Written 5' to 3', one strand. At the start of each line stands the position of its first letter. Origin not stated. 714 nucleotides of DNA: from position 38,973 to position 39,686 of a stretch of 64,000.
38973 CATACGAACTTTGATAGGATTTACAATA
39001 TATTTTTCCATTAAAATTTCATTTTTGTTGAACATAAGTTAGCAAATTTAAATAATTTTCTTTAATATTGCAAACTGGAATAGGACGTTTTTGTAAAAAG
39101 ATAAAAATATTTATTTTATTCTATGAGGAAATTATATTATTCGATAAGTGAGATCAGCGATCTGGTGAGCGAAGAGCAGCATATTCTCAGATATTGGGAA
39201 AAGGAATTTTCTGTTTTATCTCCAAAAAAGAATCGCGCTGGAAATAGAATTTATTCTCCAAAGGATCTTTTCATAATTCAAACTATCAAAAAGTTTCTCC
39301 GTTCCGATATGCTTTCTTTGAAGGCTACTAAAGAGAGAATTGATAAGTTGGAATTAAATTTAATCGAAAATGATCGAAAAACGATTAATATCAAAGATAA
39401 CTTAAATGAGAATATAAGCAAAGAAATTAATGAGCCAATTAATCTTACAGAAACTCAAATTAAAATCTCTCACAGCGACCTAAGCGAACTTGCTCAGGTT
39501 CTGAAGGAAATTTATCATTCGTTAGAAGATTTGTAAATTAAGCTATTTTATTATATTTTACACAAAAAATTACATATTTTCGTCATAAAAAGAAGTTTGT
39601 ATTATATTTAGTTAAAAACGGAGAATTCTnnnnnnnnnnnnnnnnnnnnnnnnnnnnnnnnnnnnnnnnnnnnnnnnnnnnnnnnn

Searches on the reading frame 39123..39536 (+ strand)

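Call 8: search_protein_families(library=pfam, proteins=[window:39123-39536:+], max_evalue=0.001)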
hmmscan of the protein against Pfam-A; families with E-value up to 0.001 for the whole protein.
window:39123-39536:+ (137 aa): 1 family
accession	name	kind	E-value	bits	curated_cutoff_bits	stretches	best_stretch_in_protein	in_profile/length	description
PF13411.12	MerR_1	-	5.4e-14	52.5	21.6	1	6-73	1-66/69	MerR HTH family regulatory protein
